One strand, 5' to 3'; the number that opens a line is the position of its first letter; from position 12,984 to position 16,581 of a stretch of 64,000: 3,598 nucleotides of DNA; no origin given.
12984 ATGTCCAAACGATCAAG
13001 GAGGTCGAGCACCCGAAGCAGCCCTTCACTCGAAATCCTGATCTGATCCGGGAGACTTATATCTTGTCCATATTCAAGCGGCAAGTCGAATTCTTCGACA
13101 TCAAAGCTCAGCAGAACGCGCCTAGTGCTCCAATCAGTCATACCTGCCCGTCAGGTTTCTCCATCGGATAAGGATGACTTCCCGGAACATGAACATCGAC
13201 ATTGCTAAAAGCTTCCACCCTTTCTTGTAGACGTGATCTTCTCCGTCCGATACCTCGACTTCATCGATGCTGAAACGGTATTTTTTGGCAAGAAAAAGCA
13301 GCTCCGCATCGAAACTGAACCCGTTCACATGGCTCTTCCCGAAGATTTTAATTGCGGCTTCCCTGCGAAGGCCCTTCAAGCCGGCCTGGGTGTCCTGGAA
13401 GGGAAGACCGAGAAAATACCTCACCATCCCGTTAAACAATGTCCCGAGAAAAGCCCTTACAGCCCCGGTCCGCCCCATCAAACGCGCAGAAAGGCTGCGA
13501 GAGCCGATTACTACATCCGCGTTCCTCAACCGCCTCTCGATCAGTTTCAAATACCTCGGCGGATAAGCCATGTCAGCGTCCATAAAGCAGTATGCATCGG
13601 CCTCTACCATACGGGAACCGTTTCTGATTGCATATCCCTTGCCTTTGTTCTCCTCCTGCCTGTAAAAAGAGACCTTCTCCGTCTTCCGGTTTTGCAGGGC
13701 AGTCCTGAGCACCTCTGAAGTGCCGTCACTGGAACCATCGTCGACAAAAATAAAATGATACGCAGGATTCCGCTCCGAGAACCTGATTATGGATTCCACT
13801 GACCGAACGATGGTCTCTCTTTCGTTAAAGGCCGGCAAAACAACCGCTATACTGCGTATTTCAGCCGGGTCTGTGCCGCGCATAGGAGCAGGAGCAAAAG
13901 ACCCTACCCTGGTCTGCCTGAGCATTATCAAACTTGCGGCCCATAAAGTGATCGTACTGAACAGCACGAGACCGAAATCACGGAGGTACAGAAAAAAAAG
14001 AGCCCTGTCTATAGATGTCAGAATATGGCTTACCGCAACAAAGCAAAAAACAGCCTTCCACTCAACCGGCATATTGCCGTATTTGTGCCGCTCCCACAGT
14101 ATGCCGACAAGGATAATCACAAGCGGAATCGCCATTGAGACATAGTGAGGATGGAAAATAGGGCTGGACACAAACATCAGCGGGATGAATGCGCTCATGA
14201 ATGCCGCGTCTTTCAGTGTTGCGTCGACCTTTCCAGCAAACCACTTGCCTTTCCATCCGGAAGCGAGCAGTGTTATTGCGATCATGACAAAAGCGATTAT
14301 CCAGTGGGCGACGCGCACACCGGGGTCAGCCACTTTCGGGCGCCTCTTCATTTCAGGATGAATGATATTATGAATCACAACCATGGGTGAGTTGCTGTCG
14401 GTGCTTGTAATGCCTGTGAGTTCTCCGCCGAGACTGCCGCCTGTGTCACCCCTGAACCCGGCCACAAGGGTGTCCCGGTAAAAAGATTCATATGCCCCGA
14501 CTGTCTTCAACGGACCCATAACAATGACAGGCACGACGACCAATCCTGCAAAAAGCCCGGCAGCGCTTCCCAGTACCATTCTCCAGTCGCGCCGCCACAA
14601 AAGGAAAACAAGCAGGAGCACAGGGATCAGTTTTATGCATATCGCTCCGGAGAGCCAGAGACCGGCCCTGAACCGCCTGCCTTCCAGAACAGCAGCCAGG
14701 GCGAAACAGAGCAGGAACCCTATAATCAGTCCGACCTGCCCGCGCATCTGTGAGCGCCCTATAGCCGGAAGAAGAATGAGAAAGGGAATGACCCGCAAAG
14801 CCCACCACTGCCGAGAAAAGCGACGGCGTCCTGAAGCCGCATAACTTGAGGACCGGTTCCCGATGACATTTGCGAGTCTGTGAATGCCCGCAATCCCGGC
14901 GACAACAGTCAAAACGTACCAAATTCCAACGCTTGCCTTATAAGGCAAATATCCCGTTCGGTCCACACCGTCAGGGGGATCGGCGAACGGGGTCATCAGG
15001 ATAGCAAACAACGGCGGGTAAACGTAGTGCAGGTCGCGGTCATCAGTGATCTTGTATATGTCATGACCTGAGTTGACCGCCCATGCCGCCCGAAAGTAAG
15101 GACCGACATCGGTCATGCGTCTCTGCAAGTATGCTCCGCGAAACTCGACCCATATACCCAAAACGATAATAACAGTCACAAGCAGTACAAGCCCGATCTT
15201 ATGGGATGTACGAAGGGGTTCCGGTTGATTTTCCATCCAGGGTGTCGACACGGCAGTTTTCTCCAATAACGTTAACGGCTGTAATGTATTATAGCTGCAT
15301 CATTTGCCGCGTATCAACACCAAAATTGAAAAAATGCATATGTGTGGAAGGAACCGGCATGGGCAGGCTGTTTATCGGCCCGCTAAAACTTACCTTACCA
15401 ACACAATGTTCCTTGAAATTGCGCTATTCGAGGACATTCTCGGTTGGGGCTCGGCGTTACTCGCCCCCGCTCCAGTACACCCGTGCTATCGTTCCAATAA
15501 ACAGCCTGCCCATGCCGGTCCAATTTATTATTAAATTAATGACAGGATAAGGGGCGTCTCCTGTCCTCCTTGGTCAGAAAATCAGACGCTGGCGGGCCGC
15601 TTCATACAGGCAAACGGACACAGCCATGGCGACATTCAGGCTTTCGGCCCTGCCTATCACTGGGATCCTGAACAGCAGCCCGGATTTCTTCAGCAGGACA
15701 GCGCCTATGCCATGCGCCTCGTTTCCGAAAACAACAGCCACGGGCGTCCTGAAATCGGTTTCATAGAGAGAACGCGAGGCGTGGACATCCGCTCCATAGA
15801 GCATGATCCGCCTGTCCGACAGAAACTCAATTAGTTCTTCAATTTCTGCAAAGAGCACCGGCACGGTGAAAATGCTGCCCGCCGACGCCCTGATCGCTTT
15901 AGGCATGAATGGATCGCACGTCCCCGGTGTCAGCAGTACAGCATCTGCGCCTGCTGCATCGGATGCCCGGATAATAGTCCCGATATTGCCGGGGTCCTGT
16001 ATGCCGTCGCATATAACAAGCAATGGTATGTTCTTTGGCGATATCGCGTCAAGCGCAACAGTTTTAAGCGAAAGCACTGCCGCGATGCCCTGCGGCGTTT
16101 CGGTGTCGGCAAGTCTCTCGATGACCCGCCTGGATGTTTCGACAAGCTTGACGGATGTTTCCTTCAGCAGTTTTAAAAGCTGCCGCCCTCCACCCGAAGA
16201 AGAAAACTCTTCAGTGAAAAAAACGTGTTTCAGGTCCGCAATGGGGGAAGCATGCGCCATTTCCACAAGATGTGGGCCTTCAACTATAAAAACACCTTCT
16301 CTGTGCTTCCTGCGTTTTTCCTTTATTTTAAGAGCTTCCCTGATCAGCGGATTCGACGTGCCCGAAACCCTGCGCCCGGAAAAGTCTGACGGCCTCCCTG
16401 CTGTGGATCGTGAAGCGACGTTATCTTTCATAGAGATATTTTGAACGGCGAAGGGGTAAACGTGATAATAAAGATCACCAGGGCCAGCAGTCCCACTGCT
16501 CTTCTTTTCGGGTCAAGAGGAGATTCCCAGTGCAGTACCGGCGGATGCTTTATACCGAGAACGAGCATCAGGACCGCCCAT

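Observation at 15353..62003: Four intergenic foldback elements share size and architecture but not sequence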

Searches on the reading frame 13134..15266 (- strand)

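Call 10: search_protein_families(library=pfam, proteins=[window:13134-15266:-])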
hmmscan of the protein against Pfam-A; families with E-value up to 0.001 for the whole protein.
window:13134-15266:- (710 aa): 4 families
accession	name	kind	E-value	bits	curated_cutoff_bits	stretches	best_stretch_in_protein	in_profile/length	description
PF09594.16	GT87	-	1.8e-26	93.8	25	1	81-368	1-236/237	Glycosyltransferase family 87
PF00535.33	Glycos_transf_2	-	1e-24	87.8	23.3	1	475-641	2-167/168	Glycosyl transferase family 2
PF13641.12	Glyco_tranf_2_3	-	2.5e-11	44.5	27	1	473-585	3-116/230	Glycosyltransferase like family 2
PF10111.15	Glyco_tranf_2_2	-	0.00033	20.7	27.3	1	475-567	2-93/276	Glycosyltransferase like family 2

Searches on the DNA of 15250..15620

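Call 13: search_rna_families(source=window, start=15250, end=15620, threshold=evalue, max_evalue=10)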
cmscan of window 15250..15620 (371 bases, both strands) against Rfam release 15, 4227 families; matches with E-value up to 10: 1.
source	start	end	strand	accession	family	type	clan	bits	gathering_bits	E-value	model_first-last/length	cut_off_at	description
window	15311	15332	-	RF01339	CRISPR-DR27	Gene; CRISPR;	-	17.1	35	4.9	1-25/25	no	CRISPR RNA direct repeat element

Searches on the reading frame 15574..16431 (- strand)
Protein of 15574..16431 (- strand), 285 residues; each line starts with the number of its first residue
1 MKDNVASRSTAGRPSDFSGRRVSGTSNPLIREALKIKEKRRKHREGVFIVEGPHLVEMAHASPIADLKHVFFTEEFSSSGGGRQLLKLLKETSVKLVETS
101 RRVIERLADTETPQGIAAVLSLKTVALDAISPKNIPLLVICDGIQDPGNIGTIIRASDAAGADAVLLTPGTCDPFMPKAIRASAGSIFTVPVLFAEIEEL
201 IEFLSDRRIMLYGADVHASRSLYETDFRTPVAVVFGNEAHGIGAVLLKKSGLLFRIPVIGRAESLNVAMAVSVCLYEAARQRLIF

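Call 10: search_protein_families(library=pfam, proteins=[window:15574-16431:-])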
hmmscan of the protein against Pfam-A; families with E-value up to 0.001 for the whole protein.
window:15574-16431:- (285 aa): 3 families
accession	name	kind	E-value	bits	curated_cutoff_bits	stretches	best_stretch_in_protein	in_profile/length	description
PF00588.24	SpoU_methylase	-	7.1e-37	127.1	29.7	1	137-276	2-142/142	SpoU rRNA Methylase family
PF22435.1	MRM3-like_sub_bind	-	1.3e-14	54.8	27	1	27-118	1-84/84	MRM3-like substrate binding domain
PF08032.17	SpoU_sub_bind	-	1.3e-10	41.9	22.8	1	49-121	1-71/76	RNA 2'-O ribose methyltransferase substrate binding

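Call 36: find_homologous_proteins(query=window:15574-16431:-, max_evalue=1e-60)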
Query window:15574-16431:- (285 aa): 477 proteins with E <= 1e-60 among 8000 candidates; the best 120 are listed.
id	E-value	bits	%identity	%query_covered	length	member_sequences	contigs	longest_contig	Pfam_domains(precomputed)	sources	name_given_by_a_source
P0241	1.7e-148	511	91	93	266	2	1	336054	PF08032.18,PF22435.2,PF00588.25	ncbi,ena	-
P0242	3.0e-142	491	85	93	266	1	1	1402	PF08032.18,PF22435.2,PF00588.25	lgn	-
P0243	1.0e-120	420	73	92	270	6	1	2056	PF08032.18,PF22435.2,PF00588.25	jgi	-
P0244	5.6e-120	418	74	93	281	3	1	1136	PF08032.18,PF22435.2,PF00588.25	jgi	-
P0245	8.8e-120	417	70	98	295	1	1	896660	PF08032.18,PF22435.2,PF00588.25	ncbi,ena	-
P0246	3.8e-119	415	73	93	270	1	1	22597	PF08032.18,PF22435.2,PF00588.25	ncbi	-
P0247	3.8e-119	415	75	92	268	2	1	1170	PF08032.18,PF22435.2,PF00588.25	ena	-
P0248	1.3e-118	413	74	92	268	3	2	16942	PF08032.18,PF22435.2,PF00588.25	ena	-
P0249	2.1e-118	413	70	97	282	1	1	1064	PF08032.18,PF22435.2,PF00588.25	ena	-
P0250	5.9e-118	411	71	93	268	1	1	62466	PF08032.18,PF22435.2,PF00588.25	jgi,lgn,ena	jgi:TrmH family RNA methyltransferase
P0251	1.1e-115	404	73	90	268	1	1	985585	PF08032.18,PF22435.2,PF00588.25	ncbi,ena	-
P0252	4.4e-115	402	73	92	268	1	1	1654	PF08032.18,PF22435.2,PF00588.25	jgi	jgi:TrmH family RNA methyltransferase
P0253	5.9e-115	401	71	92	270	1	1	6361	PF08032.18,PF22435.2,PF00588.25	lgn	-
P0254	6.9e-115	401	73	90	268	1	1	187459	PF08032.18,PF22435.2,PF00588.25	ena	-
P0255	4.1e-114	399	70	92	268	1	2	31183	PF08032.18,PF22435.2,PF00588.25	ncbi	-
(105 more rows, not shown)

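Call 38: find_encoding_contigs(protein=P0241, flank=10000, max_places=3)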
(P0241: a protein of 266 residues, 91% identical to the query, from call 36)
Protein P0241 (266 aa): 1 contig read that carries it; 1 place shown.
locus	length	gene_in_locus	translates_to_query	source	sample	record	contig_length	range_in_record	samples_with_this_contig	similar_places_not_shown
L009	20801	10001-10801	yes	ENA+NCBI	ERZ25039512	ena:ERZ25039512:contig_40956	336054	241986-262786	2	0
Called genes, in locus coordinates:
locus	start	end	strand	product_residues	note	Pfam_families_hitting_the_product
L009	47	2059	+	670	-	PF02190:LON_substr_bdg, PF00004:AAA, PF07728:AAA_5, PF22667:Lon_lid, PF05362:Lon_C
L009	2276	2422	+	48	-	PF05362:Lon_C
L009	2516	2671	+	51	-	-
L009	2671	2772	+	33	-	-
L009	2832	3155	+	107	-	-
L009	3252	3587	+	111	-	PF02769:AIRS_C (weak)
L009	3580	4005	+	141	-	PF09835:DUF2062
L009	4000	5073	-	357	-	PF00072:Response_reg, PF07730:HisKA_3, PF13581:HATPase_c_2 (faint), PF02518:HATPase_c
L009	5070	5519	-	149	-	PF00072:Response_reg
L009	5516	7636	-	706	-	PF00989:PAS (weak), PF13426:PAS_9, PF00512:HisKA, PF02518:HATPase_c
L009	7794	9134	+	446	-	PF00919:UPF0004, PF04055:Radical_SAM, PF18693:TRAM_2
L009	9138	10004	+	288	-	PF02163:Peptidase_M50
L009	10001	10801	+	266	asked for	PF22435:MRM3-like_sub_bind, PF08032:SpoU_sub_bind, PF00588:SpoU_methylase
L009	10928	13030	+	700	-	PF09594:GT87, PF00535:Glycos_transf_2, PF13641:Glyco_tranf_2_3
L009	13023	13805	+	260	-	PF01522:Polysacc_deac_1 (weak)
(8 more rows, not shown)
